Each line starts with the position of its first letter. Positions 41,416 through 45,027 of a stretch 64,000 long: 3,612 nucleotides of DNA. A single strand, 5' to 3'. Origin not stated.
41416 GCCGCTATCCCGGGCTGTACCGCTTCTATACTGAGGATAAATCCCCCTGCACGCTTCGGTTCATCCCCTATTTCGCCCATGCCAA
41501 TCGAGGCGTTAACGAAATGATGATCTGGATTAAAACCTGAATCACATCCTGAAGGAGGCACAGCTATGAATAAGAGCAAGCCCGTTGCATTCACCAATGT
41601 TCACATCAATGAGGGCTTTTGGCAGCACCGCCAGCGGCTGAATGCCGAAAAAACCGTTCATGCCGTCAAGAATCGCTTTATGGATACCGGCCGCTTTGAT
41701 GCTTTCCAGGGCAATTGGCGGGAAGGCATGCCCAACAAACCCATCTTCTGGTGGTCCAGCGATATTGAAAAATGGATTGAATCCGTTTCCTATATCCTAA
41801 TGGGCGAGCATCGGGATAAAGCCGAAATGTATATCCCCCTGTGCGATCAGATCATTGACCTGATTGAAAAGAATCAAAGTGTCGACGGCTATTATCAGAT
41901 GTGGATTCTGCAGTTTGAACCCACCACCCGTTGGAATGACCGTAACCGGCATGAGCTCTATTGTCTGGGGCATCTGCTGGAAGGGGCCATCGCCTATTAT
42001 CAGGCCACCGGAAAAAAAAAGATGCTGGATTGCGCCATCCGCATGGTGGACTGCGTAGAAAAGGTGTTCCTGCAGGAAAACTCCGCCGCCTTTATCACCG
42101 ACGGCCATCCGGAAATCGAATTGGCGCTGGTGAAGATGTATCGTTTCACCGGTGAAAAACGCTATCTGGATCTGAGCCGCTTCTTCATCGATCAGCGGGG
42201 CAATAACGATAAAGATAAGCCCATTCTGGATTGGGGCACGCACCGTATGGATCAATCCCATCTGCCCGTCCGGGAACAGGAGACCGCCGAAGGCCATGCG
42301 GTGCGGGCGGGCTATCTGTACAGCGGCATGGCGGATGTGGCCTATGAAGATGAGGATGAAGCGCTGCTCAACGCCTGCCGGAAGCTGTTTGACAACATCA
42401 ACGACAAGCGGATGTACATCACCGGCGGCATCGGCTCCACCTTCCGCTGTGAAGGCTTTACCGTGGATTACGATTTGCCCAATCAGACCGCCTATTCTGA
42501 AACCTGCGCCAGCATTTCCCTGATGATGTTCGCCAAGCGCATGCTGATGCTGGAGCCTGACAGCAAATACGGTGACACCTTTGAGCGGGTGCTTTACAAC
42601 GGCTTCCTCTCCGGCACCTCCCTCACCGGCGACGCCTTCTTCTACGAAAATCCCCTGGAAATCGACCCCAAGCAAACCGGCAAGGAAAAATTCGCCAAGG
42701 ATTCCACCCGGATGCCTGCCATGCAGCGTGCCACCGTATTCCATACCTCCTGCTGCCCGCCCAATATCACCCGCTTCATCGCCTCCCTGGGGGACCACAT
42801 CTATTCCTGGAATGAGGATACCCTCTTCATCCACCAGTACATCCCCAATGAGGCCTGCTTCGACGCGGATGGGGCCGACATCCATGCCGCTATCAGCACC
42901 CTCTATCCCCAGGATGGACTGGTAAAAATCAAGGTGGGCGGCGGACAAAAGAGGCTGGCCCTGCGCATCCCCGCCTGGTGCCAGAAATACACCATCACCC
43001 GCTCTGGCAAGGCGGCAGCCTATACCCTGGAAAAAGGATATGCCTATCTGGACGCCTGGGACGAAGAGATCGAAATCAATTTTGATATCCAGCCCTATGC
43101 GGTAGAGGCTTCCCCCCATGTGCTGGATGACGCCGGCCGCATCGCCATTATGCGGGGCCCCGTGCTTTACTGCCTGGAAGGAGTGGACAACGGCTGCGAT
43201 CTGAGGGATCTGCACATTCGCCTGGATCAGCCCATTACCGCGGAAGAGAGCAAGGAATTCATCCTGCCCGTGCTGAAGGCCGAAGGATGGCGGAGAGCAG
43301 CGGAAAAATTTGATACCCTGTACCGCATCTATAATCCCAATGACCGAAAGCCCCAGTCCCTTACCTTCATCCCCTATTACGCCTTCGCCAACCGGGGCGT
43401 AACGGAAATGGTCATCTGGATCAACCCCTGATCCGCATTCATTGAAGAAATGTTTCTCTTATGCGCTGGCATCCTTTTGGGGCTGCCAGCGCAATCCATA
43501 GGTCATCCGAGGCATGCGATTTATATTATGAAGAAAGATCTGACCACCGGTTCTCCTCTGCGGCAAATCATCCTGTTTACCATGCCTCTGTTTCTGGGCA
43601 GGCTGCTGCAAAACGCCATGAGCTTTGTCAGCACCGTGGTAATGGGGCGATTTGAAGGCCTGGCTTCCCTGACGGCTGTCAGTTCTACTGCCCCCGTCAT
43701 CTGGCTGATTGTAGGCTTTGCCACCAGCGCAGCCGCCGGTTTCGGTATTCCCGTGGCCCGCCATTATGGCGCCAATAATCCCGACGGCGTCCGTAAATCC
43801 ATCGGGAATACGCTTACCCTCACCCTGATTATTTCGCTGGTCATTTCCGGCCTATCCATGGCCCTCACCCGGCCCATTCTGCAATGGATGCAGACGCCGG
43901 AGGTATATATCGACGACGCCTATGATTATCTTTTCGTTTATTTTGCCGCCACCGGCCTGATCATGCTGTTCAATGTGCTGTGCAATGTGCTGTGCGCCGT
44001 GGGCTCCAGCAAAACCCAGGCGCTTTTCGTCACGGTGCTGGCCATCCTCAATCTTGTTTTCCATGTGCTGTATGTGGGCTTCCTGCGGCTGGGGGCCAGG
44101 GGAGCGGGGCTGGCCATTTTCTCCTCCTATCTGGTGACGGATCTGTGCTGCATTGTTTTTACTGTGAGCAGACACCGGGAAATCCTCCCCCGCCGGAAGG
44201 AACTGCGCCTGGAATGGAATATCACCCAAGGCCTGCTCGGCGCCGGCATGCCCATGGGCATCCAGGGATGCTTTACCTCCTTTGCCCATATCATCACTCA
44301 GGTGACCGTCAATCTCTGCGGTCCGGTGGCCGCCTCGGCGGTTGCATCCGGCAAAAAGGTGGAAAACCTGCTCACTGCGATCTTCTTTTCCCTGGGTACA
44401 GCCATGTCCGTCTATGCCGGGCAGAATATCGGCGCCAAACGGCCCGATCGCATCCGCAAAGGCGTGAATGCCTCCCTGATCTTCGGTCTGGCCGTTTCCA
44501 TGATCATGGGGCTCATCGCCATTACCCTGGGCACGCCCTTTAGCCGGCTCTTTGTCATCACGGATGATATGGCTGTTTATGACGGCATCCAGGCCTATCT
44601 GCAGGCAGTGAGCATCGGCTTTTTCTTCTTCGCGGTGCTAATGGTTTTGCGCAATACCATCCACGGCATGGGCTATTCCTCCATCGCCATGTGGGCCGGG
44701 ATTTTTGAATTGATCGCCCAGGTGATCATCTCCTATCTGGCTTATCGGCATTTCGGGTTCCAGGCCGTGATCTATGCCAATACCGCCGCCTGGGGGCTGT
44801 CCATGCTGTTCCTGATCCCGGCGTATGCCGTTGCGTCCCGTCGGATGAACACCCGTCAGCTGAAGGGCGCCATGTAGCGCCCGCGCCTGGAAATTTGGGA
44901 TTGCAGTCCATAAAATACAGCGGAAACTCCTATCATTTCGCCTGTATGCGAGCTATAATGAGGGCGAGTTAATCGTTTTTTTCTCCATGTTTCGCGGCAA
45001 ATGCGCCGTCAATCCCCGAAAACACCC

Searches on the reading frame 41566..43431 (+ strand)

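Call 89: search_protein_families(library=pfam, proteins=[window:41566-43431:+], max_evalue=0.00001)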
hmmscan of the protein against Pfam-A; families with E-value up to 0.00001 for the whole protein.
window:41566-43431:+ (621 aa): 4 families
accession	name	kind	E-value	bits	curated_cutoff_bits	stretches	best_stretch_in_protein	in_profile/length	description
PF07944.18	Beta-AFase-like_GH127_cat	-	8.8e-94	315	24.9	1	11-410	1-376/376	Beta-L-arabinofuranosidase, GH127 catalytic domain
PF20737.2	Glyco_hydro127C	-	2e-21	76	23.7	1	512-620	3-71/71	Glycoside hydrolase family 127 C-terminal domain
PF20736.2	Glyco_hydro127M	-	1e-10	42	24.2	1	419-507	1-92/95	Beta-L-arabinofuranosidase, GH127 middle domain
PF07470.19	Glyco_hydro_88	-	7.4e-06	25.6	26.6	0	107-209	11-104/352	Glycosyl Hydrolase Family 88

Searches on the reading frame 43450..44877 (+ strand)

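Call 89: search_protein_families(library=pfam, proteins=[window:43450-44877:+], max_evalue=0.00001)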
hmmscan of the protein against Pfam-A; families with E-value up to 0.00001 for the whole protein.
window:43450-44877:+ (475 aa): 1 family
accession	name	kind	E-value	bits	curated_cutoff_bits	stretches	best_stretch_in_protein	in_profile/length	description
PF01554.23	MatE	-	7.6e-46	156.2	24.9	2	46-206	1-160/161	MatE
